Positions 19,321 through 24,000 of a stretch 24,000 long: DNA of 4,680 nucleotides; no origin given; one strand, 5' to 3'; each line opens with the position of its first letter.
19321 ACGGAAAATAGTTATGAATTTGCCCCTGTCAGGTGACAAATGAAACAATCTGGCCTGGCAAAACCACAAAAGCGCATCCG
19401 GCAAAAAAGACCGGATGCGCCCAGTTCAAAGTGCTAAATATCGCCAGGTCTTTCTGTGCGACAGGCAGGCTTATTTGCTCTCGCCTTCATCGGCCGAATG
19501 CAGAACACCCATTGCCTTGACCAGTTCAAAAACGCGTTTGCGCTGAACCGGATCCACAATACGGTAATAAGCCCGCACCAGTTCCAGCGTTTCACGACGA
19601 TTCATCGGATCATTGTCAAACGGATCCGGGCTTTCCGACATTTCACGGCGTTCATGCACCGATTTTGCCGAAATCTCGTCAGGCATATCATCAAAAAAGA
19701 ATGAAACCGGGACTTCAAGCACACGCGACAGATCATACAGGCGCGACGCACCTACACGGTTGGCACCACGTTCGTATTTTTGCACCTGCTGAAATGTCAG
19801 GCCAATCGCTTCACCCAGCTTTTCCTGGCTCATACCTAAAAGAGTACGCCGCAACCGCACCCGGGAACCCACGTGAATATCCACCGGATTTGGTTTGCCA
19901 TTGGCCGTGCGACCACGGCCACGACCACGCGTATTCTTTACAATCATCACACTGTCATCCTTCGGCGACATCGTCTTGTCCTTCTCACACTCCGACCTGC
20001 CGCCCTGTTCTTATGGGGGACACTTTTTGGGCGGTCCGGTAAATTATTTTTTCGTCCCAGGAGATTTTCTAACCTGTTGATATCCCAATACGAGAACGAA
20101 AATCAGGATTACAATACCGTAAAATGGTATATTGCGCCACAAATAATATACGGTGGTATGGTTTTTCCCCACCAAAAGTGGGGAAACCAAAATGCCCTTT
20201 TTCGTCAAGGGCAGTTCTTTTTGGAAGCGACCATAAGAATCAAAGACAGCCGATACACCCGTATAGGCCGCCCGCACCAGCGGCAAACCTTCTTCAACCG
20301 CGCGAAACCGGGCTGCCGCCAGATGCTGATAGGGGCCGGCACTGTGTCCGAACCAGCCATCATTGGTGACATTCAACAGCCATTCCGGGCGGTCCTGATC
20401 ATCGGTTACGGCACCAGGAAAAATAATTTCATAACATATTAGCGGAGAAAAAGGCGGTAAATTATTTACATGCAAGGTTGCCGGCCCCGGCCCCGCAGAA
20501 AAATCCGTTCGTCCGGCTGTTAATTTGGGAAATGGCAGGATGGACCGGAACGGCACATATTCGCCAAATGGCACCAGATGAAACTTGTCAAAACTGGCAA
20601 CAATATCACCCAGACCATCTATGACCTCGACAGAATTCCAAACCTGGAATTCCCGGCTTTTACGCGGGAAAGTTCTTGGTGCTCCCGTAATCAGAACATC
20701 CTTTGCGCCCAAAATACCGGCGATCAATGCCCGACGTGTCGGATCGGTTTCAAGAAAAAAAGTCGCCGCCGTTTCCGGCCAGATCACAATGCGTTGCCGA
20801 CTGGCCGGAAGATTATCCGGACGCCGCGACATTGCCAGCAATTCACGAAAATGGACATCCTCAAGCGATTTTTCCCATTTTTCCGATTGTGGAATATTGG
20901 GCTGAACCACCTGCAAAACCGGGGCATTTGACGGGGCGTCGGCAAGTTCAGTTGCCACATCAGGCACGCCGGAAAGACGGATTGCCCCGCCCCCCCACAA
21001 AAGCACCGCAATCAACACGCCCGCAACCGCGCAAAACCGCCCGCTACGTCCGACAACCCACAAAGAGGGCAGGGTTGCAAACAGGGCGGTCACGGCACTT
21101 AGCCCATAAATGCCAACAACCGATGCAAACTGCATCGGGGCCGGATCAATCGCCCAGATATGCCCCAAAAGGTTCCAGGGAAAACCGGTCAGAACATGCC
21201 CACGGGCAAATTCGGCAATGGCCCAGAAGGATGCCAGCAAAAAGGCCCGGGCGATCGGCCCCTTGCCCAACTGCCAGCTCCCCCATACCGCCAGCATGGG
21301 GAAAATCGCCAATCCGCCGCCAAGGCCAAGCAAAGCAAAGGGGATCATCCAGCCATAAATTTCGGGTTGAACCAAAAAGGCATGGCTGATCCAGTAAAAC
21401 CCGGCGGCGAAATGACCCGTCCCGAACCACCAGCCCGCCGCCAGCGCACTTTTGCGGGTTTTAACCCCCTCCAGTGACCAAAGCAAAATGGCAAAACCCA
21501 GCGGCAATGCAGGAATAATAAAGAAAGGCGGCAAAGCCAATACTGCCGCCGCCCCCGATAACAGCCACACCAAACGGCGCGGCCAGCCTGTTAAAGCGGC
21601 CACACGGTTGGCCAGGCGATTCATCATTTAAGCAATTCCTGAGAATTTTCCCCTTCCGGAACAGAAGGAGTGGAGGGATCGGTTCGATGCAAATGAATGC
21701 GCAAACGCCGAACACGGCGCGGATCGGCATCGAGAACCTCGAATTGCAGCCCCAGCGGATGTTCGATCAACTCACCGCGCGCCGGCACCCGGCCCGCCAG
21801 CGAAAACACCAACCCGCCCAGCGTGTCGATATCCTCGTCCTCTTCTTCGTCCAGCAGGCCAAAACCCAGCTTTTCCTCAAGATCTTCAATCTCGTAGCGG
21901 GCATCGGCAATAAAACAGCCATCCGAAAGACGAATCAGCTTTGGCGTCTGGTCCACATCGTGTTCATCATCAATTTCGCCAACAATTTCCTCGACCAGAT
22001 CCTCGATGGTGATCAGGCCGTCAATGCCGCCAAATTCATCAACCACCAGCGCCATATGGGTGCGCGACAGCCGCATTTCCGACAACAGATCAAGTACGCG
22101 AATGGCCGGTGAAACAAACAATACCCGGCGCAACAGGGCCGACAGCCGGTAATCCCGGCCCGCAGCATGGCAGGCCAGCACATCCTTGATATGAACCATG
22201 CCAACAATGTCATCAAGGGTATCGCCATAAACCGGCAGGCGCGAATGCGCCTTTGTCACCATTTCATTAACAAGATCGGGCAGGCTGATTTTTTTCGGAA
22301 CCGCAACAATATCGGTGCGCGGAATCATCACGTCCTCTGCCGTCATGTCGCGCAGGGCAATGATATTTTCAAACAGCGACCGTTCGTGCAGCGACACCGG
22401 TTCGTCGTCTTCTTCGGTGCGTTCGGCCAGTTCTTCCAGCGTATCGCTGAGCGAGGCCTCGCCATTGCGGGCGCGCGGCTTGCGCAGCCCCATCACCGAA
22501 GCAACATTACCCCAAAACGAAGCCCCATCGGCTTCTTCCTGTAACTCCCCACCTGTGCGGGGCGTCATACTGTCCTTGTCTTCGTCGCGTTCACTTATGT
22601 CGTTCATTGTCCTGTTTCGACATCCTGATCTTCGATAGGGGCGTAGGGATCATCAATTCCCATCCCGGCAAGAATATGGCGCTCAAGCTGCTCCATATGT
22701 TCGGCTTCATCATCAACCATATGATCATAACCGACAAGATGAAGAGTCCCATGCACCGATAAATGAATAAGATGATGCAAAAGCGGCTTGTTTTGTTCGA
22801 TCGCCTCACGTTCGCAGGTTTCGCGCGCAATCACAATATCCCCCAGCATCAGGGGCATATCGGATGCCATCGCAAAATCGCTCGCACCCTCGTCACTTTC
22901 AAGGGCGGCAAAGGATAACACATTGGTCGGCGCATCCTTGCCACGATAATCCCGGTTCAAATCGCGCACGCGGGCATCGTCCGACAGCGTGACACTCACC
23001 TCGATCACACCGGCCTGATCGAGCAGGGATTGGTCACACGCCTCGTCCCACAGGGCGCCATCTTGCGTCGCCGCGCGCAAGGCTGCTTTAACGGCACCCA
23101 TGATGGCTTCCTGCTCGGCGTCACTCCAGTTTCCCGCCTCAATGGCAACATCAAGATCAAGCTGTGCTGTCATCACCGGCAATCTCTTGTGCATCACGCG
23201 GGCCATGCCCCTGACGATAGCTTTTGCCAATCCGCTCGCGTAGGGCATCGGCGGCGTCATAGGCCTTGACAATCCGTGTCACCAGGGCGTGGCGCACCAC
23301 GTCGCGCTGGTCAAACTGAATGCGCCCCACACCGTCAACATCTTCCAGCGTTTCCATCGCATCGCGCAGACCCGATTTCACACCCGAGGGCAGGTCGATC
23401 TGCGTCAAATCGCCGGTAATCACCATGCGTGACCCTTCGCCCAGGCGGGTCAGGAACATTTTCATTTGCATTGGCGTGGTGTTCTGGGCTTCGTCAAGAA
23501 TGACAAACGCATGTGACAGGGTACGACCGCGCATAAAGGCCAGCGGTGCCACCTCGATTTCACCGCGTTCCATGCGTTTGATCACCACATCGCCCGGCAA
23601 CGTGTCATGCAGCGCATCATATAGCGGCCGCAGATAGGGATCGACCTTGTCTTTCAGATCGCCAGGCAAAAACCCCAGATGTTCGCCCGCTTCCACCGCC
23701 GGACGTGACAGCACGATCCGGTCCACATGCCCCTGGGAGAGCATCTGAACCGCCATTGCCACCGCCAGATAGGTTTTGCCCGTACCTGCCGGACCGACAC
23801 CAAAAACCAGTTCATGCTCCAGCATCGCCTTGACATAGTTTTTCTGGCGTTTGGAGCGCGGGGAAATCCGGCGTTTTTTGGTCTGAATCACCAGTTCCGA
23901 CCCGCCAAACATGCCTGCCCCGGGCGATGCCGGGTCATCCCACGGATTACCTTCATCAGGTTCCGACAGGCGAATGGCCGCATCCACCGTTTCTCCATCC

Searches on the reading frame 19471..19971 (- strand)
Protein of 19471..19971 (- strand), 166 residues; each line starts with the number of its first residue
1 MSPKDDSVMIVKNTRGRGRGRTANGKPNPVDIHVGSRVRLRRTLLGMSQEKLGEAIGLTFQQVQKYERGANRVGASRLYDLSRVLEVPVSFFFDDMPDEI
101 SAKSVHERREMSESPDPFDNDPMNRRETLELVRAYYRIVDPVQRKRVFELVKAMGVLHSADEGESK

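Call 35: search_protein_families(library=pfam, proteins=[window:19471-19971:-], max_evalue=0.00001)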
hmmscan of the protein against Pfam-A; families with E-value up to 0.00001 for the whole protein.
window:19471-19971:- (166 aa): 2 families
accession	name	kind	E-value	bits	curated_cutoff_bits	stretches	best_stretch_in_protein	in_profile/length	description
PF01381.28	HTH_3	-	5e-12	46.1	23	1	39-91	2-54/55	Helix-turn-helix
PF13560.12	HTH_31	-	6.9e-06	26.7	27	0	34-88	2-57/64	Helix-turn-helix domain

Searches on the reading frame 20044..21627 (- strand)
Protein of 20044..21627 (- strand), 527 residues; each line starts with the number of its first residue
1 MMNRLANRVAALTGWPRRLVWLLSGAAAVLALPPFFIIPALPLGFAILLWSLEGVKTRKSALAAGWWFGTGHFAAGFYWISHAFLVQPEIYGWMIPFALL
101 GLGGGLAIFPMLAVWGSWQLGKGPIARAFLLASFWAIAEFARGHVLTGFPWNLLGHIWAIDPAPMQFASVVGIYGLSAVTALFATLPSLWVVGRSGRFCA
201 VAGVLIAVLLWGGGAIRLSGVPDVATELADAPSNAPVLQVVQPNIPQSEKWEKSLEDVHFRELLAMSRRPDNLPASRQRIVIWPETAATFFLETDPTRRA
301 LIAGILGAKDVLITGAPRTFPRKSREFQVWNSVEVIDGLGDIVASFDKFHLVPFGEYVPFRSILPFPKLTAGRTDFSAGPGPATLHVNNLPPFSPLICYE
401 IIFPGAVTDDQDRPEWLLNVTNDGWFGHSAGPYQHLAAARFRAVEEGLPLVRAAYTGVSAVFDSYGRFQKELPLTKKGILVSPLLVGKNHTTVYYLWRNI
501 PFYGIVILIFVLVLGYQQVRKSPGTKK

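Call 35: search_protein_families(library=pfam, proteins=[window:20044-21627:-], max_evalue=0.00001)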
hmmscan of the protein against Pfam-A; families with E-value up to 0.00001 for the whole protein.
window:20044-21627:- (527 aa): 2 families
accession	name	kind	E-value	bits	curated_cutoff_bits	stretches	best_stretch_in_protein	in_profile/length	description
PF20154.4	LNT_N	-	6e-28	98.5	27.1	1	24-185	1-158/159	Apolipoprotein N-acyltransferase N-terminal domain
PF00795.27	CN_hydrolase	-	1.1e-18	68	23.2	1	279-481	34-243/256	Carbon-nitrogen hydrolase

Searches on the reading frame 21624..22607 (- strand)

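Call 35: search_protein_families(library=pfam, proteins=[window:21624-22607:-], max_evalue=0.00001)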
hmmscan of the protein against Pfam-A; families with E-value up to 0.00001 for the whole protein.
window:21624-22607:- (327 aa): 2 families
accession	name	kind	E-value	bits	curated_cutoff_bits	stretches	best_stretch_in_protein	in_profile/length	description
PF03471.22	CorC_HlyC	-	8.8e-20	71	27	1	226-306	2-79/81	Transporter associated domain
PF00571.33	CBS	-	9.3e-13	48.7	24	1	92-145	3-53/57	CBS domain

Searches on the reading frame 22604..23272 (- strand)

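Call 35: search_protein_families(library=pfam, proteins=[window:22604-23272:-], max_evalue=0.00001)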
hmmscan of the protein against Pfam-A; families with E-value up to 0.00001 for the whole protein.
window:22604-23272:- (222 aa): 1 family
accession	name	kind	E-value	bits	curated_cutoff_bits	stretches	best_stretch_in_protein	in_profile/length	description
PF02130.23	YbeY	-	5.3e-35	120.5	25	1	86-202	24-127/129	Endoribonuclease YbeY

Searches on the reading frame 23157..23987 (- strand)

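Call 35: search_protein_families(library=pfam, proteins=[window:23157-23987:-], max_evalue=0.00001)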
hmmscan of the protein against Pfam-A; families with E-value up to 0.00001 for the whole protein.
window:23157-23987:- (276 aa): 3 families
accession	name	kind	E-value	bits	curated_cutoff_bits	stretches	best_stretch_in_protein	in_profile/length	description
PF02562.22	PhoH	-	9.7e-95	316.3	27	1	41-244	2-205/205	PhoH-like protein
PF13604.12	AAA_30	-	1.2e-07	32.1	27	1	45-197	3-128/191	AAA domain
PF13245.12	AAA_19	-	1.5e-07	32.1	25.1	1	48-197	1-129/134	AAA domain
